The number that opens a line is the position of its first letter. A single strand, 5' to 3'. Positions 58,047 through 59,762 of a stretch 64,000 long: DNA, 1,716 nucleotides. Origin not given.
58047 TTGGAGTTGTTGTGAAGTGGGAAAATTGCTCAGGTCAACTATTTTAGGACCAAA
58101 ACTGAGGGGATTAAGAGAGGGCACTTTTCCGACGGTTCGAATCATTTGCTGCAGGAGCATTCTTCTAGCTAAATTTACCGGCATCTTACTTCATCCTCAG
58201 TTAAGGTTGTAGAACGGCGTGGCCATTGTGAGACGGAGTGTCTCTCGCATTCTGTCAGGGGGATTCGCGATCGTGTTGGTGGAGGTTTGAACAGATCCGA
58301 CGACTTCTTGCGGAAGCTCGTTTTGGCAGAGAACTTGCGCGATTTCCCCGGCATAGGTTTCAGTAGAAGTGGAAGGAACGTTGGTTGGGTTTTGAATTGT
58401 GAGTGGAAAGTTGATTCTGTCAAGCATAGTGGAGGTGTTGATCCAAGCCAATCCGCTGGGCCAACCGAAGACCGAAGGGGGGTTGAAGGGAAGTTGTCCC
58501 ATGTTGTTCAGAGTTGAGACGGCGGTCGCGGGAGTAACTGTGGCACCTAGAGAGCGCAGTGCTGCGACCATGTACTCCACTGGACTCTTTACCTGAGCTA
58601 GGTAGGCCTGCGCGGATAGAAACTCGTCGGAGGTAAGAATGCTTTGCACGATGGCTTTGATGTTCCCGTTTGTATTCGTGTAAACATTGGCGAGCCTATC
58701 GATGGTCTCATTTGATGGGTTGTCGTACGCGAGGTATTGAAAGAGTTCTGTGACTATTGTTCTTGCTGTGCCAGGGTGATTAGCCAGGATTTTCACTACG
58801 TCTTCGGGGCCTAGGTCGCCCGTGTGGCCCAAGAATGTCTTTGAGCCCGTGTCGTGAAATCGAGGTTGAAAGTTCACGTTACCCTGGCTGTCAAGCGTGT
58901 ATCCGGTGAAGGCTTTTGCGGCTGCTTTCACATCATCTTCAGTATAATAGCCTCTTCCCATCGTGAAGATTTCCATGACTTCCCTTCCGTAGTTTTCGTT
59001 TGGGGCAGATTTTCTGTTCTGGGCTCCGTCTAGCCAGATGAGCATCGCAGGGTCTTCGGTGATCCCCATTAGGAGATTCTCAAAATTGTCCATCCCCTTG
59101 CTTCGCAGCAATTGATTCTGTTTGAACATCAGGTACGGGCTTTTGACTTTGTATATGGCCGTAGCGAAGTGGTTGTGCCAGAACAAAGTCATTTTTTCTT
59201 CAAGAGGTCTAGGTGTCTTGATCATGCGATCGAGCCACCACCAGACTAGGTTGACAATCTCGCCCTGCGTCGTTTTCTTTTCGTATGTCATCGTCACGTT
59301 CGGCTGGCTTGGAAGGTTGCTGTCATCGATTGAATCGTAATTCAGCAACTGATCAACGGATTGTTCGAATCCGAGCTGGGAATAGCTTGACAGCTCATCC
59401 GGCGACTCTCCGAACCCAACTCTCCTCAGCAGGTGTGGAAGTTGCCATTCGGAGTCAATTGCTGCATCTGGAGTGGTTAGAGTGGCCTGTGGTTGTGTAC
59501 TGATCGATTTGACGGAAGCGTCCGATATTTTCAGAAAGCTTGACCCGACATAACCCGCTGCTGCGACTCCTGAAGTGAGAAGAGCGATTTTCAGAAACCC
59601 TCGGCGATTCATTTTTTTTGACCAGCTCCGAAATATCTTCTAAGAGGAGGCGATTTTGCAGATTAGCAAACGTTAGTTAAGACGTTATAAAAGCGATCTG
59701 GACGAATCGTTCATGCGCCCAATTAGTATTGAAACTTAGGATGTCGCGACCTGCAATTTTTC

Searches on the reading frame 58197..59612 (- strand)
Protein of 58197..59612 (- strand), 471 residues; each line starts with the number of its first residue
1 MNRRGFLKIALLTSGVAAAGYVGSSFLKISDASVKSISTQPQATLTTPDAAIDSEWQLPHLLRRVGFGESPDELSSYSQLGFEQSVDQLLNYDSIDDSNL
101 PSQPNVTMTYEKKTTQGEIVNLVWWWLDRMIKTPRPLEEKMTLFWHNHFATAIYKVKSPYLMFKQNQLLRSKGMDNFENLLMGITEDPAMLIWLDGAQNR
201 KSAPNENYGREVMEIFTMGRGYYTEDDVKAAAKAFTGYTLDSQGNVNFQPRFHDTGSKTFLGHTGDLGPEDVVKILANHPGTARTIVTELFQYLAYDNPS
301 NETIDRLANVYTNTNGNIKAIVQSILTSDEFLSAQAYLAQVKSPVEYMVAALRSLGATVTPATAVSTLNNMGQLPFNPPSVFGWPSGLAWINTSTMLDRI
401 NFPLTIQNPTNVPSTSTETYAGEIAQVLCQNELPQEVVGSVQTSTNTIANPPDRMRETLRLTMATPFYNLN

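Call 18: search_protein_families(library=pfam, proteins=[window:58197-59612:-], max_evalue=0.001)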
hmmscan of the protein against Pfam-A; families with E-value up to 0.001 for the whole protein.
window:58197-59612:- (471 aa): 1 family
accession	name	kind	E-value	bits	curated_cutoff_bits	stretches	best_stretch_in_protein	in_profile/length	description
PF08811.16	DUF1800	-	1.7e-116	390.3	26.1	1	60-469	1-418/419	Protein of unknown function (DUF1800)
